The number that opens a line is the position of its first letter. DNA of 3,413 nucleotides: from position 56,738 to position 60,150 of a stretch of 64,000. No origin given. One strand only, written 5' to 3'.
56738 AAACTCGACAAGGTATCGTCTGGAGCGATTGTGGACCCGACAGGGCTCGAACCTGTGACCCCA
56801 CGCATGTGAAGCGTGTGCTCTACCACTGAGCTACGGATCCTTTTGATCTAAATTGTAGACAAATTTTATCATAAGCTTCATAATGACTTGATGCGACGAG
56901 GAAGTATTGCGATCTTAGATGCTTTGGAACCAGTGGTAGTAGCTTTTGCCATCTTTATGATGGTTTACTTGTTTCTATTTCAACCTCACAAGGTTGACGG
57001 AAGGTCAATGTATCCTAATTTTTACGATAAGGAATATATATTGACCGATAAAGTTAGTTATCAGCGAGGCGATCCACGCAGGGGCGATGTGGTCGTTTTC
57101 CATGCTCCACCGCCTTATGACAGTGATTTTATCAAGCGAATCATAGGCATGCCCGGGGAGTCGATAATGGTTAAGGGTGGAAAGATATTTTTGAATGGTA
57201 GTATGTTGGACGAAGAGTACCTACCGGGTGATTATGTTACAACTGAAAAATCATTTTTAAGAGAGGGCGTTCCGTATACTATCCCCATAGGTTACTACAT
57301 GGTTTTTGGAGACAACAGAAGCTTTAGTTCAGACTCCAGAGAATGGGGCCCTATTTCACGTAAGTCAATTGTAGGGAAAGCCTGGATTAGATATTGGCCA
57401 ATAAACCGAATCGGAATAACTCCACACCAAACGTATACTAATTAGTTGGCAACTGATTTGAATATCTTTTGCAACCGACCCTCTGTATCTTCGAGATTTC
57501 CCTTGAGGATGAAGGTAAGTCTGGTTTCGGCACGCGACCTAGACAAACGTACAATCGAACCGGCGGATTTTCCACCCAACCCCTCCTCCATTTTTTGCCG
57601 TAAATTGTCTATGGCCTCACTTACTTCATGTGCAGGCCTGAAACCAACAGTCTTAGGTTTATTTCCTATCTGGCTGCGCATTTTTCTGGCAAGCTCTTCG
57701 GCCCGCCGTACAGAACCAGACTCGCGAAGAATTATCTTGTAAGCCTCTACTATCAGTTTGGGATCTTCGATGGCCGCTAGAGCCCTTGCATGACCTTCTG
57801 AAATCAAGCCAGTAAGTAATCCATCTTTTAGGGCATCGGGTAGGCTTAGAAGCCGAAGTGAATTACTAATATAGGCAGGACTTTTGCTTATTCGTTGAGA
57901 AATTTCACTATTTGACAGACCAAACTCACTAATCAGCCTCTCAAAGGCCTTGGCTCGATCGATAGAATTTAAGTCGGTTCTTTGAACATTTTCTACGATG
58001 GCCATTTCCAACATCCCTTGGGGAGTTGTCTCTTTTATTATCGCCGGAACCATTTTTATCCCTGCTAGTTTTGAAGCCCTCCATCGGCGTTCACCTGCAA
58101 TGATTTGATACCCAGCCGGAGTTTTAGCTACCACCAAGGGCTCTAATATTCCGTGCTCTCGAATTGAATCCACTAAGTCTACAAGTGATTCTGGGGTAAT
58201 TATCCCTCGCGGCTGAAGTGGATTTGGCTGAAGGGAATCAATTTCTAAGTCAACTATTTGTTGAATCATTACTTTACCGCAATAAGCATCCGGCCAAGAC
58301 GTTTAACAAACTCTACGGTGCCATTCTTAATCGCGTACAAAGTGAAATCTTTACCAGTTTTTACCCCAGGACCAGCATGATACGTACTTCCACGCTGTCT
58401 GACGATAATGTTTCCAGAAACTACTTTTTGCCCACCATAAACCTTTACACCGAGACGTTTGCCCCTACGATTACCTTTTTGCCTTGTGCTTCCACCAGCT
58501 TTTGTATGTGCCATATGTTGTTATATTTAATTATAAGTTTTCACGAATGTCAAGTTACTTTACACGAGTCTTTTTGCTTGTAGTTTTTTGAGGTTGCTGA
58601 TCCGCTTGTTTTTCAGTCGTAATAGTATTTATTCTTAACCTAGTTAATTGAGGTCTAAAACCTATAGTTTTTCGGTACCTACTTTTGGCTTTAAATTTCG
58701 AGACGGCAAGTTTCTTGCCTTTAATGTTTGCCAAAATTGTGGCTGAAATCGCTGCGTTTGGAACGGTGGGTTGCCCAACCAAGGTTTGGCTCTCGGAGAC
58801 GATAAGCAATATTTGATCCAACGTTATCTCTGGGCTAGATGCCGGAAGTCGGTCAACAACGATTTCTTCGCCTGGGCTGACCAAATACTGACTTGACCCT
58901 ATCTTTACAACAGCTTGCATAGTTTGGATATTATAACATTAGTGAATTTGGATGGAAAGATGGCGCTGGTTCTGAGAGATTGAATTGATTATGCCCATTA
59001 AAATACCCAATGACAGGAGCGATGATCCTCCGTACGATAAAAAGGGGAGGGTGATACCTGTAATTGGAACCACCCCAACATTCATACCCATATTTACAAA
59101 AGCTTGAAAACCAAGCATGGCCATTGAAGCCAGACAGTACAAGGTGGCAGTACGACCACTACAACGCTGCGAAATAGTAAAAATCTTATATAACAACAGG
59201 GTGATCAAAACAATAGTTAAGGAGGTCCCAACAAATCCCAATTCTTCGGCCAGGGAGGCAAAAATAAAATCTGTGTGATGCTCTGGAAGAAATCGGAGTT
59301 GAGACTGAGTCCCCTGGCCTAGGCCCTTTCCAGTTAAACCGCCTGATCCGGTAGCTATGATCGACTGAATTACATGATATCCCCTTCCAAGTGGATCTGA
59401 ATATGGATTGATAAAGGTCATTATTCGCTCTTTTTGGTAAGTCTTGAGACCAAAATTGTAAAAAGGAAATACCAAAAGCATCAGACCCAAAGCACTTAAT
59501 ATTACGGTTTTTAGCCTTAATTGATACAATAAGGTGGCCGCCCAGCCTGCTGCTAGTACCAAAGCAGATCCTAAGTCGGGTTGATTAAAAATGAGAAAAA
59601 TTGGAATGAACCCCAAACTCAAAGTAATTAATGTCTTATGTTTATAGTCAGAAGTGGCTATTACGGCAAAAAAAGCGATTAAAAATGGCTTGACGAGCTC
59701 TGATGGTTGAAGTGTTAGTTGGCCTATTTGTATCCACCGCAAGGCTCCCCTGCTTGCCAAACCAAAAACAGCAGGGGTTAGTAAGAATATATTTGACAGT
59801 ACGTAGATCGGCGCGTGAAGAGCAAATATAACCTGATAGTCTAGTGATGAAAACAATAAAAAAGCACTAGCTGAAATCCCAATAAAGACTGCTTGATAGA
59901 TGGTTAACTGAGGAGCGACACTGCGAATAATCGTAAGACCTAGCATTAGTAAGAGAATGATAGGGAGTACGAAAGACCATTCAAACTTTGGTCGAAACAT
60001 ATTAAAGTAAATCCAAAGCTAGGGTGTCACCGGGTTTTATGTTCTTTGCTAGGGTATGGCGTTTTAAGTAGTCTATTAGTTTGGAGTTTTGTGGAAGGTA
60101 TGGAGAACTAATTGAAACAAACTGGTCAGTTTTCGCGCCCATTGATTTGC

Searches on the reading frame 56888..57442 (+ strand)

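Call 12: search_protein_families(library=pfam, proteins=[window:56888-57442:+], max_evalue=0.001)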
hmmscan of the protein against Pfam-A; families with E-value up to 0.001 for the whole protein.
window:56888-57442:+ (185 aa): 1 family
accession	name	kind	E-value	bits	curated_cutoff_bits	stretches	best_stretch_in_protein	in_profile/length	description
PF10502.14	Peptidase_S26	-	1.5e-44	152.3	22.9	1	12-170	4-168/168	Signal peptidase, peptidase S26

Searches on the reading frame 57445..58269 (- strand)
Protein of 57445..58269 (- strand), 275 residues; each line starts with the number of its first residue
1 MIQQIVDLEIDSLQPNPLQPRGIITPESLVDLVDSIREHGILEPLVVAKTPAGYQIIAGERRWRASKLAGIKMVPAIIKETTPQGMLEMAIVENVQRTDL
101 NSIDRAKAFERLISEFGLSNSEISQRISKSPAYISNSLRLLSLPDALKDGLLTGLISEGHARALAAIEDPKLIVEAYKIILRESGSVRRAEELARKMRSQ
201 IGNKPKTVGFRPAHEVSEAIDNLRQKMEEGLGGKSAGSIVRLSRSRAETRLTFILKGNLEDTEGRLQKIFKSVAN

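Call 13: search_protein_families(library=pfam, proteins=[window:57445-58269:-], max_evalue=0.001)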
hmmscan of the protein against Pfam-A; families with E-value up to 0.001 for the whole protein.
window:57445-58269:- (275 aa): 2 families
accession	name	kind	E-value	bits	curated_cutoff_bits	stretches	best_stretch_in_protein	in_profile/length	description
PF02195.25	ParB_N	-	3.7e-31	107.5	26.3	1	4-96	2-95/95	ParB N-terminal domain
PF17762.8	HTH_ParB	-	7.1e-28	97.2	22.6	1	99-198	2-101/102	ParB HTH domain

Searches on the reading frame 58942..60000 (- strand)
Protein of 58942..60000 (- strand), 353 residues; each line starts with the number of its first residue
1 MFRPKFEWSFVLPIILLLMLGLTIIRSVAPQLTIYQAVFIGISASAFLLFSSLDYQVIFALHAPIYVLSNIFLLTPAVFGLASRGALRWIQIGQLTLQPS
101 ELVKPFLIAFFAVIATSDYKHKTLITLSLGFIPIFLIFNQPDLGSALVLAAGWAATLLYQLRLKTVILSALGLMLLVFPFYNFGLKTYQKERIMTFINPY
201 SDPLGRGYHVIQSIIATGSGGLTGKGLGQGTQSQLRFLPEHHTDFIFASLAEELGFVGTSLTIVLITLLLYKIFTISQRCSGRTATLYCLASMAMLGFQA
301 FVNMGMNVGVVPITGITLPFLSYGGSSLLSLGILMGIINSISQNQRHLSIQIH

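Call 13: search_protein_families(library=pfam, proteins=[window:58942-60000:-], max_evalue=0.001)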
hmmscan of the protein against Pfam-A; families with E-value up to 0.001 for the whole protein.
window:58942-60000:- (353 aa): 1 family
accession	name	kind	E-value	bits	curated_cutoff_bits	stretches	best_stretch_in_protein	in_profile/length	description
PF01098.24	FTSW_RODA_SPOVE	-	2.9e-83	280.2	26.4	1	32-346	37-355/356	Cell cycle protein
